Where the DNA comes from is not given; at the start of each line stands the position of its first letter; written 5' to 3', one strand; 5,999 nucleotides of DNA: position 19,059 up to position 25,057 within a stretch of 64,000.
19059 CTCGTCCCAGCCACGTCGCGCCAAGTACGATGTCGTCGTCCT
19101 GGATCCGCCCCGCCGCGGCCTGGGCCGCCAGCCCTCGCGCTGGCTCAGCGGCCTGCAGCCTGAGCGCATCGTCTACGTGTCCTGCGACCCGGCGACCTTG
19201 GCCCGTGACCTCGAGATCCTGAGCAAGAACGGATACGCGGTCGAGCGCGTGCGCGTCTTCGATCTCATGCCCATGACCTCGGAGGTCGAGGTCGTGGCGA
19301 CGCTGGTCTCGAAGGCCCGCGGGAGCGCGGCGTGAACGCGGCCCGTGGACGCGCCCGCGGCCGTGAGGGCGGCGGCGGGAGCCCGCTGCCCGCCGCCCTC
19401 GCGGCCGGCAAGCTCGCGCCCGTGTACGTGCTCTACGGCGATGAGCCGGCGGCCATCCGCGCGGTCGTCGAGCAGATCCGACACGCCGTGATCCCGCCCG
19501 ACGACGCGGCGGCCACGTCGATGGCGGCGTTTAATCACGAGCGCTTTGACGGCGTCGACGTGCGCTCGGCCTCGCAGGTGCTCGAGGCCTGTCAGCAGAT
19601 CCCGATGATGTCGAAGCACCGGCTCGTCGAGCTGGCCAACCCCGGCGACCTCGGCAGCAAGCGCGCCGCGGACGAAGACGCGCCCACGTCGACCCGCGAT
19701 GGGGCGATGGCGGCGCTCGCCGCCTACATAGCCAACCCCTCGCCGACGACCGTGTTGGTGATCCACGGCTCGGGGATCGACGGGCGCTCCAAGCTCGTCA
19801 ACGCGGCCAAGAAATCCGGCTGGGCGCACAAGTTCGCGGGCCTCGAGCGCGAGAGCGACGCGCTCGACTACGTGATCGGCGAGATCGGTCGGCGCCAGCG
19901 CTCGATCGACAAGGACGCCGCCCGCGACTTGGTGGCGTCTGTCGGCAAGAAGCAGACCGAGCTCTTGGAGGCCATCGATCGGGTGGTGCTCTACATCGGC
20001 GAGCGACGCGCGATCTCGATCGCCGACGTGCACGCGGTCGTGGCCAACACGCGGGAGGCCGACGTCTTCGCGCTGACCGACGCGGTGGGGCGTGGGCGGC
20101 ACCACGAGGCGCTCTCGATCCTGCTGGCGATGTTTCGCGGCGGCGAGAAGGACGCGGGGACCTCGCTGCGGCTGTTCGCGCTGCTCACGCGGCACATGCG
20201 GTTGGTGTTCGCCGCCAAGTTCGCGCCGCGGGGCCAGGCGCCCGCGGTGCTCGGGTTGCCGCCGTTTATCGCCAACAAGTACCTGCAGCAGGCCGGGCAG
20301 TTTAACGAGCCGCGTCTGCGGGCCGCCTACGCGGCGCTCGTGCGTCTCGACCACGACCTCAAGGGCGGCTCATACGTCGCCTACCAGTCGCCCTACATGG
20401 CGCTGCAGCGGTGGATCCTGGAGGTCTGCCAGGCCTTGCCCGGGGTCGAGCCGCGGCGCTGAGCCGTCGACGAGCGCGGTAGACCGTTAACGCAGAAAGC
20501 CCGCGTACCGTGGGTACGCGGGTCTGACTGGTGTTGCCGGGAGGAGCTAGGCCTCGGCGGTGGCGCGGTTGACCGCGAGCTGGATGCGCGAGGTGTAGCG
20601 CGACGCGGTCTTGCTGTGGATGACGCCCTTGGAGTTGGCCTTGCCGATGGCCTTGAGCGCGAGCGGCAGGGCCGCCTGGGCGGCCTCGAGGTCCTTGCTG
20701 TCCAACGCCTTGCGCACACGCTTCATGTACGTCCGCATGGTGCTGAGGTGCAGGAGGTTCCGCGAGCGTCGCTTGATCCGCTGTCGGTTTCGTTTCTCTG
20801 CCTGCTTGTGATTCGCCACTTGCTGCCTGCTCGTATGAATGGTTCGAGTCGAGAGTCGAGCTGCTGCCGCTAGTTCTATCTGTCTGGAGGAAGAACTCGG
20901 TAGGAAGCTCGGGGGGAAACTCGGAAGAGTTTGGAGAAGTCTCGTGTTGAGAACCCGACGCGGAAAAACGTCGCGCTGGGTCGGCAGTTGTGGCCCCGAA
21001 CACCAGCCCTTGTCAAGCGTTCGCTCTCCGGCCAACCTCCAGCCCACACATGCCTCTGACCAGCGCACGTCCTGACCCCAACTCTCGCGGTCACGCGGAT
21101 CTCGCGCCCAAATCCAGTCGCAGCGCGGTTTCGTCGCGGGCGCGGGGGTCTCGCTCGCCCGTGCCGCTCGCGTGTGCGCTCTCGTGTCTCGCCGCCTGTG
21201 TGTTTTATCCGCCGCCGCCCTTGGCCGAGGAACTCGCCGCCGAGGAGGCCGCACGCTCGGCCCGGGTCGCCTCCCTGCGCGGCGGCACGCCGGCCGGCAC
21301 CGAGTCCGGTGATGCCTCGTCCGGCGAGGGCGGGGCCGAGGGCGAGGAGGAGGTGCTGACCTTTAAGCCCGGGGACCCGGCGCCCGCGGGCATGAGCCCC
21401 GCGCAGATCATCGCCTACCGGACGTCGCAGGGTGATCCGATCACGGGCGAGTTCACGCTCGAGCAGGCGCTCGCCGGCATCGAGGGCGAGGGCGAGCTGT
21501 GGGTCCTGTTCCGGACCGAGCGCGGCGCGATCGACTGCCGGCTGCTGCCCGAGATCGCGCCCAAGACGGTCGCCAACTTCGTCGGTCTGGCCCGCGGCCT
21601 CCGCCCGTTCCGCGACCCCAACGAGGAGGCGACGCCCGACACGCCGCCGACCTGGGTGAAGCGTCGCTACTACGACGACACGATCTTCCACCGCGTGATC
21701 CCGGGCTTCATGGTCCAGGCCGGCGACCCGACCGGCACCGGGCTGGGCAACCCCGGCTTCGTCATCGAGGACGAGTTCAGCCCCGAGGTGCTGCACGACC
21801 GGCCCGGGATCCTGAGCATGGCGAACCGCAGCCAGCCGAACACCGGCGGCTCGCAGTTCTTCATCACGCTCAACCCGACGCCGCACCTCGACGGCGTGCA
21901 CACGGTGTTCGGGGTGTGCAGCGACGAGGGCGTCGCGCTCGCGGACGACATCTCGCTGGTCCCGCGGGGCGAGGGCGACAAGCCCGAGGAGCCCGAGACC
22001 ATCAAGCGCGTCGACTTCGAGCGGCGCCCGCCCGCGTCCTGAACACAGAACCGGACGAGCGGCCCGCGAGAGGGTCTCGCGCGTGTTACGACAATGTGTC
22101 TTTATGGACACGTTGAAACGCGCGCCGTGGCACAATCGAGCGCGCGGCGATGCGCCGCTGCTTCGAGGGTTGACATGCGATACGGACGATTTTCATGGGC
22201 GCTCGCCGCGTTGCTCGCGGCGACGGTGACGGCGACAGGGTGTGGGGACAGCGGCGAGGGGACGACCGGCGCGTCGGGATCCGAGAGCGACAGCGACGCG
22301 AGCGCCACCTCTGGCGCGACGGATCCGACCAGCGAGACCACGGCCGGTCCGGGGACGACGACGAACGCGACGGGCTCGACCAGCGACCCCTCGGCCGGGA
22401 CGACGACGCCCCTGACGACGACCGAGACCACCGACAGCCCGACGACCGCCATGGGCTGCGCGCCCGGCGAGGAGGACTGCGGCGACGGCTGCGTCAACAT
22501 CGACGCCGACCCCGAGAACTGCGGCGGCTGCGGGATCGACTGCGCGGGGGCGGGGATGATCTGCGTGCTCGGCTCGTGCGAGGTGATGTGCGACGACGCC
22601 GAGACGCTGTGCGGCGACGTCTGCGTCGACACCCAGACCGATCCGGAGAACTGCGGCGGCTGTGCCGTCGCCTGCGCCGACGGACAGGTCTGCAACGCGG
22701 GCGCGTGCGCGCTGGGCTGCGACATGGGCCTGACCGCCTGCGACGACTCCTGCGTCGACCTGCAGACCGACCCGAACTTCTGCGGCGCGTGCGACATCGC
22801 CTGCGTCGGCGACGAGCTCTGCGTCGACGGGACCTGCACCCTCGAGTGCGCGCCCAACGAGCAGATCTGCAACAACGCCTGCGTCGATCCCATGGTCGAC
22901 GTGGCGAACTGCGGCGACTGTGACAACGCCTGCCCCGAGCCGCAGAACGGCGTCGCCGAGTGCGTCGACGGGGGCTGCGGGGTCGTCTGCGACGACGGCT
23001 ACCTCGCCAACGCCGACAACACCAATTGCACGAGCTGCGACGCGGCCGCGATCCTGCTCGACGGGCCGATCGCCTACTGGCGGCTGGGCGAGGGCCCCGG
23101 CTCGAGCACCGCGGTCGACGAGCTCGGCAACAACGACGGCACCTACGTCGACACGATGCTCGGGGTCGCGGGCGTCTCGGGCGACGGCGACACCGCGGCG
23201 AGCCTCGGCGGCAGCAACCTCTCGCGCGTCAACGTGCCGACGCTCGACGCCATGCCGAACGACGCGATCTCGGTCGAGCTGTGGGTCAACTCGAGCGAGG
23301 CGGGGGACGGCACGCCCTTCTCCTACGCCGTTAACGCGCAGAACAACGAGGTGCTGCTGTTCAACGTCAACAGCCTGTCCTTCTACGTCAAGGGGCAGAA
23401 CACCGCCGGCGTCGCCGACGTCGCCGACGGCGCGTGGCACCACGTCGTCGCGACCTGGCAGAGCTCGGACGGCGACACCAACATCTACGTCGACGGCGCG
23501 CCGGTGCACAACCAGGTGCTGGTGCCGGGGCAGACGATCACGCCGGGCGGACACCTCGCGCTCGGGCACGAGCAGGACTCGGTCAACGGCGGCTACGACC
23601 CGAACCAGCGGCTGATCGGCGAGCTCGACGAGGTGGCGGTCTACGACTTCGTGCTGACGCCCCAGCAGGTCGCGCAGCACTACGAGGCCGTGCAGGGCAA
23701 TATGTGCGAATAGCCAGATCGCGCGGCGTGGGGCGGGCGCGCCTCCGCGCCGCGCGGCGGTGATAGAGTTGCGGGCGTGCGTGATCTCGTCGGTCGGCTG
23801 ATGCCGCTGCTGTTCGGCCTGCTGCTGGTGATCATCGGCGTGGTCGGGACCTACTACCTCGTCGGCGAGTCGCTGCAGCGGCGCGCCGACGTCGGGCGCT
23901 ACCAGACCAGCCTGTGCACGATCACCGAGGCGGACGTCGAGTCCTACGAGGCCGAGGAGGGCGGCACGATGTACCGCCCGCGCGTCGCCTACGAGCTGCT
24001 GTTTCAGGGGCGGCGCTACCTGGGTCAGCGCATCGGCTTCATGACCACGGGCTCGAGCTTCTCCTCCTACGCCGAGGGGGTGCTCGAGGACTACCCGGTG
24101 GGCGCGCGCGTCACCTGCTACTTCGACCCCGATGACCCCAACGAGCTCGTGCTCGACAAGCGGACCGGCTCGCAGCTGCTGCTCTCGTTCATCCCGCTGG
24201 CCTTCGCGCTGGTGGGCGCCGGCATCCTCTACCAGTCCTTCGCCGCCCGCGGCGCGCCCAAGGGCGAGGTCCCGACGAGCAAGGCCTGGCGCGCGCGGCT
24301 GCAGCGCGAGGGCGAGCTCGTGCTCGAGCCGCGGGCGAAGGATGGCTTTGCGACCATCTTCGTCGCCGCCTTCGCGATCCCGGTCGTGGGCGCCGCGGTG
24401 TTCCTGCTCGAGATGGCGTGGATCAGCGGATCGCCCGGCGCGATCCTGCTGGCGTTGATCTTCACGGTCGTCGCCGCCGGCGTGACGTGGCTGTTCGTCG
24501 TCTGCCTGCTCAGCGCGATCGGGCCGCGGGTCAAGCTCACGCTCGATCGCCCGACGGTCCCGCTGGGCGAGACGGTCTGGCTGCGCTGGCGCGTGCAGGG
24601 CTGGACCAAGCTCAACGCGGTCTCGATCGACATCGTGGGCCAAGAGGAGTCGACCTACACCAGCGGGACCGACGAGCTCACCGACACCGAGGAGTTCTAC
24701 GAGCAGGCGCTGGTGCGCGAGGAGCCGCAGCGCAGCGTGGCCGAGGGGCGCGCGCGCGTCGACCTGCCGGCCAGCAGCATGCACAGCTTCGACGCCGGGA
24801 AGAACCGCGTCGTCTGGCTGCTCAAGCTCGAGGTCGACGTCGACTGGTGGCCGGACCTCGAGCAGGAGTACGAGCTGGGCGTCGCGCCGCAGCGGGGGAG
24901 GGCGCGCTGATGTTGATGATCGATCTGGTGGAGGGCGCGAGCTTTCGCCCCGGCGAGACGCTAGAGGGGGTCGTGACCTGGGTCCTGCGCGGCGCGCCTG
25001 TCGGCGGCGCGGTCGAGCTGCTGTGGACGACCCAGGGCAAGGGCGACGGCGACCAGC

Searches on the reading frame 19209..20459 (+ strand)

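Call 10: search_protein_families(library=pfam, proteins=[window:19209-20459:+], max_evalue=0.01)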
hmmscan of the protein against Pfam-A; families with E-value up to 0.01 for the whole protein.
window:19209-20459:+ (417 aa): 2 families
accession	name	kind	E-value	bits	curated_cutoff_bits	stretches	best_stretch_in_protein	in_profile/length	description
PF21694.2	DNA_pol3_delta_C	-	4.9e-14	52.8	27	1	283-389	1-108/121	DNA polymerase III delta subunit, C-terminal domain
PF06144.19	DNA_pol3_delta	-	1.7e-13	51.1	21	1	73-203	1-117/124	DNA polymerase III, delta subunit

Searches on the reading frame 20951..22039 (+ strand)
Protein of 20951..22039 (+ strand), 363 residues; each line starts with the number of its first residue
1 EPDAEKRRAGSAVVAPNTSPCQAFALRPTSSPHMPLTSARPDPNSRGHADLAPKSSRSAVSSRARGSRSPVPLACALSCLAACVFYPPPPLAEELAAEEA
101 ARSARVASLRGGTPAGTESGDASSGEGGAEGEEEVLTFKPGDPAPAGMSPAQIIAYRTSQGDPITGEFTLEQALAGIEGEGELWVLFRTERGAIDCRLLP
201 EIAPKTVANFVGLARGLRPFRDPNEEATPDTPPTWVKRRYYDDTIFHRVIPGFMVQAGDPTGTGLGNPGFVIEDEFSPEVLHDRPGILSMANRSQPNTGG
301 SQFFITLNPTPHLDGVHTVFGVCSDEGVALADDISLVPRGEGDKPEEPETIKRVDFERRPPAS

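Call 10: search_protein_families(library=pfam, proteins=[window:20951-22039:+], max_evalue=0.01)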
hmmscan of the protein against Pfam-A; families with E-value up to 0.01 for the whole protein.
window:20951-22039:+ (363 aa): 1 family
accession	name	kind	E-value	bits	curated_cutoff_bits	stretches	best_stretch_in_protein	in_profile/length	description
PF00160.26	Pro_isomerase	-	1.7e-40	139.3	21.7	1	186-354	3-157/159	Cyclophilin type peptidyl-prolyl cis-trans isomerase/CLD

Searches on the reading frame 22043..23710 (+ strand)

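Call 10: search_protein_families(library=pfam, proteins=[window:22043-23710:+], max_evalue=0.01)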
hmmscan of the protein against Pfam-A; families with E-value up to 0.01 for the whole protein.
window:22043-23710:+ (556 aa): 3 families
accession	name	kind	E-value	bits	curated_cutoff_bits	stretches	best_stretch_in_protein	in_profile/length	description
PF00354.24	Pentaxin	-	1.8e-27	96.7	25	1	403-549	21-169/194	Pentaxin family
PF13385.13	Laminin_G_3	-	2.3e-23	83.4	27.6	1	395-544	6-151/151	Concanavalin A-like lectin/glucanases superfamily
PF04885.19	Stig1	-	3.1e-16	60.1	24.1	4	177-223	37-83/85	Stigma-specific STIG1-like protein family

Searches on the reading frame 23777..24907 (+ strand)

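Call 10: search_protein_families(library=pfam, proteins=[window:23777-24907:+], max_evalue=0.01)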
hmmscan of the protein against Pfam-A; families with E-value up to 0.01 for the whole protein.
window:23777-24907:+ (377 aa): 1 family
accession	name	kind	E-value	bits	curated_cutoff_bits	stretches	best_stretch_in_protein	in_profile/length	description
PF12158.14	DUF3592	-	9.4e-16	58.7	25.3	1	47-129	3-82/84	Domain of unknown function (DUF3592)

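Call 53: search_protein_families(library=padloc, proteins=[window:23777-24907:+], max_evalue=0.01)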
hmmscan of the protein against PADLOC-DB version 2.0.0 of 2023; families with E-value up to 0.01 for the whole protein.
window:23777-24907:+ (377 aa): 0 families
